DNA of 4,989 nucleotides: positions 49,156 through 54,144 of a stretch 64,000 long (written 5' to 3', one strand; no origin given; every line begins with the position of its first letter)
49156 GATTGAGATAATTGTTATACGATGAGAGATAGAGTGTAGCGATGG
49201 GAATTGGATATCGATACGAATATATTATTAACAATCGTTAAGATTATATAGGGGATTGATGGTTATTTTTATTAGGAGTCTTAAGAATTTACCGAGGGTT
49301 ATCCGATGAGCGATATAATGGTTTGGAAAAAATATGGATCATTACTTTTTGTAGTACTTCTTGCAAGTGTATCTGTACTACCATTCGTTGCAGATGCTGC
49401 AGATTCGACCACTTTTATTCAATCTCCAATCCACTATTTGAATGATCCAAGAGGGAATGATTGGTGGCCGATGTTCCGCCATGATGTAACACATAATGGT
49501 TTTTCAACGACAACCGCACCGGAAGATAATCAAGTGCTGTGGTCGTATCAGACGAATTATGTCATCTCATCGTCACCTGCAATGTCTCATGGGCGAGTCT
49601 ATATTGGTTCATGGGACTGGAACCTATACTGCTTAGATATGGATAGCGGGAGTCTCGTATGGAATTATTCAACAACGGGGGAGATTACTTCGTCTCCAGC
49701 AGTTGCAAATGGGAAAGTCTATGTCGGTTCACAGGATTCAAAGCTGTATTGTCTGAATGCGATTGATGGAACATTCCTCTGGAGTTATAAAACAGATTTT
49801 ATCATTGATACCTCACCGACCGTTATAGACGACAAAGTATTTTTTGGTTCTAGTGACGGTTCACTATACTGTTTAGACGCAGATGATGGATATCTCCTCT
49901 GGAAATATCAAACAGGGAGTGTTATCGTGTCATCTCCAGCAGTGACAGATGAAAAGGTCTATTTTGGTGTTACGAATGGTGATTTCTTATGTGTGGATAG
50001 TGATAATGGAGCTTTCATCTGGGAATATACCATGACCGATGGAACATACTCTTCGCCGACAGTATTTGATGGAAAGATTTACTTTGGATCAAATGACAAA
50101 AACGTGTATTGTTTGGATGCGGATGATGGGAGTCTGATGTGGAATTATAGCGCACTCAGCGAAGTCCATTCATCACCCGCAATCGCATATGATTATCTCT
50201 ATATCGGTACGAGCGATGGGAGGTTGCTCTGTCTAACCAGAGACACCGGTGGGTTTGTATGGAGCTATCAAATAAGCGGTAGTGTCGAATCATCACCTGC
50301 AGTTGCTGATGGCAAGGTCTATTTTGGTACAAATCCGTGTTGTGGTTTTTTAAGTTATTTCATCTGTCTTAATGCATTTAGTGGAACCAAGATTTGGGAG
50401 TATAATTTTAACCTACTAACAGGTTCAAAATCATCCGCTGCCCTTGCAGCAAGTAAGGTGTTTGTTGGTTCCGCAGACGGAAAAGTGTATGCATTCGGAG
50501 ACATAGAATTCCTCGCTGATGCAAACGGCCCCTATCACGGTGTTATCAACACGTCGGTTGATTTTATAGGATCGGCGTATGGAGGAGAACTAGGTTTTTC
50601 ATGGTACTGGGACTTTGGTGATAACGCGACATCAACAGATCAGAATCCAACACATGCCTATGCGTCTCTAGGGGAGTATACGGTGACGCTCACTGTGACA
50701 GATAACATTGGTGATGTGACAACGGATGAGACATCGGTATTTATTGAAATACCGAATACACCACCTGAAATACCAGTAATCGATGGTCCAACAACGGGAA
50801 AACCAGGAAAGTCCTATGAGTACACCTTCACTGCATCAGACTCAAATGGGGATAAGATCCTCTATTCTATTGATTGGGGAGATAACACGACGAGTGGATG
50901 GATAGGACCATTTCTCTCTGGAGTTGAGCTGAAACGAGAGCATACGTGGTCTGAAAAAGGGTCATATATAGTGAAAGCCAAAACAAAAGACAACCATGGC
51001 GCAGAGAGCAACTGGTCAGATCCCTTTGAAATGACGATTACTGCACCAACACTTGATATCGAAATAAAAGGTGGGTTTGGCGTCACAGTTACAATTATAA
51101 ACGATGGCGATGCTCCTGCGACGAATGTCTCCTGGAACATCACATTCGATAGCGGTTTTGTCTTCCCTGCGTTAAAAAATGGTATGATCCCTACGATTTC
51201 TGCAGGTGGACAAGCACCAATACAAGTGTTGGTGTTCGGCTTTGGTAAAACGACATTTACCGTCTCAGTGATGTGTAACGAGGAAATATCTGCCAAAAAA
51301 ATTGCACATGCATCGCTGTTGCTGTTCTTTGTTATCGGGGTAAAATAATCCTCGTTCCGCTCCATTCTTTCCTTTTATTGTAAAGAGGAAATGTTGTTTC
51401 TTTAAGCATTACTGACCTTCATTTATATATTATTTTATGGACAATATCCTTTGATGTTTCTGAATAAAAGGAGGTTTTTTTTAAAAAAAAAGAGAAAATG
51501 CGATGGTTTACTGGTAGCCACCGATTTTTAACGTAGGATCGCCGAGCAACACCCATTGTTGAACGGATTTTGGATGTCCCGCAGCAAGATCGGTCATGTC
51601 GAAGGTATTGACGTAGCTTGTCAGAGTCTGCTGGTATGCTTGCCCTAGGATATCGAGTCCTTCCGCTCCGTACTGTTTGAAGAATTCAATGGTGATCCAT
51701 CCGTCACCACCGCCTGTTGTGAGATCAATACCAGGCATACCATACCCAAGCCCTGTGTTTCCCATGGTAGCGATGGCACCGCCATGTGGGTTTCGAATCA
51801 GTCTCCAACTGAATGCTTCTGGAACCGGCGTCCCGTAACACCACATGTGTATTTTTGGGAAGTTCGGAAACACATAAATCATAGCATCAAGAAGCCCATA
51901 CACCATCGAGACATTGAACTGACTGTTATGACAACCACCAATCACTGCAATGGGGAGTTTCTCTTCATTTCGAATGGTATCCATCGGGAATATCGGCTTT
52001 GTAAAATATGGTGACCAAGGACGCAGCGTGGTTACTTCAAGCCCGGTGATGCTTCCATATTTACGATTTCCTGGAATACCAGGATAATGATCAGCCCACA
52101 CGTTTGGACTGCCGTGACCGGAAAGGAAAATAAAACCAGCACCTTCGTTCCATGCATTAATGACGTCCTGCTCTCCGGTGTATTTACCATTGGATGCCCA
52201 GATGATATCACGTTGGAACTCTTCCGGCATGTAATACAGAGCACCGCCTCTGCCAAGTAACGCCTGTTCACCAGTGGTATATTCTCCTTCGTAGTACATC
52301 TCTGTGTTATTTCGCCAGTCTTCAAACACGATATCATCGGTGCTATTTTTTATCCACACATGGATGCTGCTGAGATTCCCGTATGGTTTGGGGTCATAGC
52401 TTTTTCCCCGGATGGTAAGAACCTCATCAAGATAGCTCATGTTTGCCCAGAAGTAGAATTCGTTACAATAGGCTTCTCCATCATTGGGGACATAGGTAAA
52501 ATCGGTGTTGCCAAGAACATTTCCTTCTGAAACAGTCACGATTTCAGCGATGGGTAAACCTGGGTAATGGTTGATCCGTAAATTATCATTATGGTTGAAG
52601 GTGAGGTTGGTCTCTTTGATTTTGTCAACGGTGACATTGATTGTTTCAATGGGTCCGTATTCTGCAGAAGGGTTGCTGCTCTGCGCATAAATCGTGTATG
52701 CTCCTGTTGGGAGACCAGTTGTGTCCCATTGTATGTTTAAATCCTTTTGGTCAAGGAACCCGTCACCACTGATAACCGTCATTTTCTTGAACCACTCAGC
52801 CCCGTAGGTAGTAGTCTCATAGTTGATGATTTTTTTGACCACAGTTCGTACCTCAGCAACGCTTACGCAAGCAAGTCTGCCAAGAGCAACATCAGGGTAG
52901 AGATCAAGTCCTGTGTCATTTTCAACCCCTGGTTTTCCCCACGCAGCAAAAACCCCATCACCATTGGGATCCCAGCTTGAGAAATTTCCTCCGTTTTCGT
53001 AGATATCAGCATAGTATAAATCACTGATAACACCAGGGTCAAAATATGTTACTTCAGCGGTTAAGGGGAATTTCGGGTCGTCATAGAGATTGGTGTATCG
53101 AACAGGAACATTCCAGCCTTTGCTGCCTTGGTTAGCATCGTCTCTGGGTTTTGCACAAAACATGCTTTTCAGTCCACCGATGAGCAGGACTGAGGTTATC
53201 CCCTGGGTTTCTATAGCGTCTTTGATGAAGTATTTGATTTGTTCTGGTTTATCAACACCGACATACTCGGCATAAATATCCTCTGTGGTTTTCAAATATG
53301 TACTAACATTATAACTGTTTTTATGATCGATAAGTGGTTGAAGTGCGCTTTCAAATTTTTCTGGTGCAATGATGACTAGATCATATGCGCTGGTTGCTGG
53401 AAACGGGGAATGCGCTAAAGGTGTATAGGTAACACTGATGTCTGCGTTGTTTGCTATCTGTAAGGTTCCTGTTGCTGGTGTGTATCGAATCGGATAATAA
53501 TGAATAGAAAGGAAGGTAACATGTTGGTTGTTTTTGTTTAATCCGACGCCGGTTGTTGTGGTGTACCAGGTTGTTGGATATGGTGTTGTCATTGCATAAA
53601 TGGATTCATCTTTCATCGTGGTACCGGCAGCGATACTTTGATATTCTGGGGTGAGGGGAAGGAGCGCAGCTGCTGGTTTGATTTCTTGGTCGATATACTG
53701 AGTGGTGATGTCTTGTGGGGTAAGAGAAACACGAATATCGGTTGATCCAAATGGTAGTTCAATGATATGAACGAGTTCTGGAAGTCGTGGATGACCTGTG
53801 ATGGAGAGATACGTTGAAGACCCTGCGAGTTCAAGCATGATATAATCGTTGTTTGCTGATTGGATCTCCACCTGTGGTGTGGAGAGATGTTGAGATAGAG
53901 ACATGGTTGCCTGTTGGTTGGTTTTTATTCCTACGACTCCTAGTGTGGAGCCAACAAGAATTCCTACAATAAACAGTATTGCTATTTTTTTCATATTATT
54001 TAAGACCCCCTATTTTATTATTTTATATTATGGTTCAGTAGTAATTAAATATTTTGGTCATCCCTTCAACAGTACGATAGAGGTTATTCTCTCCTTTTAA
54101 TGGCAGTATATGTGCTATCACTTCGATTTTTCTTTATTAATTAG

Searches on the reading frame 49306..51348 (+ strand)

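Call 19: search_protein_families(library=pfam, proteins=[window:49306-51348:+], max_evalue=0.00001)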
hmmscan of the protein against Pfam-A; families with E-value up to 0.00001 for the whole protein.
window:49306-51348:+ (680 aa): 6 families
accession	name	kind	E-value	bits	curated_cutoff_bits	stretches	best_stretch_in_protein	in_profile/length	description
PF13570.13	Beta-prop_ACSF4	-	4.5e-93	312.7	133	2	63-293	27-263/329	Beta-alanine-activating enzyme, beta-propeller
PF13360.13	PQQ_2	-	7.9e-79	265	27.6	3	132-321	30-233/233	Outer membrane protein assembly factor BamB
PF18911.6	PKD_4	-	2.2e-20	72.9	27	2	431-477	35-82/85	PKD domain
PF01011.28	PQQ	-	3.2e-13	49.7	26.7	0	249-283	51-85/595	Glucose/ethanol/alcohol dehydrogenase, beta-propeller domain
PF00801.26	PKD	-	3.2e-12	46.7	23.5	1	430-473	29-74/80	PKD domain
PF25292.1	Beta-prop_CGLA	-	6.4e-09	36.1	26.8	0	175-214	44-82/316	Lambda-carrageenase beta-propeller domain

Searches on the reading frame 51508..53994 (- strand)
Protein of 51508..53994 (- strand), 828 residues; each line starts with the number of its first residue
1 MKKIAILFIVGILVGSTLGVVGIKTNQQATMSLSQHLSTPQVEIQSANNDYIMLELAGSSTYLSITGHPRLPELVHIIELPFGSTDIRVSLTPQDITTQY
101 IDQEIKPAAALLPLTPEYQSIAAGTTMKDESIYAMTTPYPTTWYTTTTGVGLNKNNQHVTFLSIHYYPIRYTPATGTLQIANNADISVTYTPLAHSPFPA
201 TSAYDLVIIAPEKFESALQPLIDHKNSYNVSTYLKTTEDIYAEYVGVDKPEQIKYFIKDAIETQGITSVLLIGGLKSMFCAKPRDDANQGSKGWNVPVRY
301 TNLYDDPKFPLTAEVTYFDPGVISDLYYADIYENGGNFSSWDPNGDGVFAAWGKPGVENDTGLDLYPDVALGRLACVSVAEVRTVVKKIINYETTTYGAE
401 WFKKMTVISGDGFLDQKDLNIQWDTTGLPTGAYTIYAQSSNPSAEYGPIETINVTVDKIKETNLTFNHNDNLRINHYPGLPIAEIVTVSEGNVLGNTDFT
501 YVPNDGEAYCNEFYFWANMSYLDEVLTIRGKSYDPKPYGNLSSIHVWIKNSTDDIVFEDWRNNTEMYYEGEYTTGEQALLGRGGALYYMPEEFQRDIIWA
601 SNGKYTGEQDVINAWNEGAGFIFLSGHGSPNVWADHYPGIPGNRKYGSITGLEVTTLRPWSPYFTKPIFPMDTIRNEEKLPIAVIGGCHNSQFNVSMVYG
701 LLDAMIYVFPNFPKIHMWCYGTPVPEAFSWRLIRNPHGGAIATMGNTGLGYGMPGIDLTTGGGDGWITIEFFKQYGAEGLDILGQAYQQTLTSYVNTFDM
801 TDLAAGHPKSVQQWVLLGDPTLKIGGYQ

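Call 19: search_protein_families(library=pfam, proteins=[window:51508-53994:-], max_evalue=0.00001)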
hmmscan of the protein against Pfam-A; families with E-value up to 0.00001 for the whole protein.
window:51508-53994:- (828 aa): 1 family
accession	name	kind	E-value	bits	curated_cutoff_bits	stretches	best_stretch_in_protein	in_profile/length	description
PF01364.23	Peptidase_C25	-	1.9e-52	179.2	23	2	207-469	2-207/374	Peptidase family C25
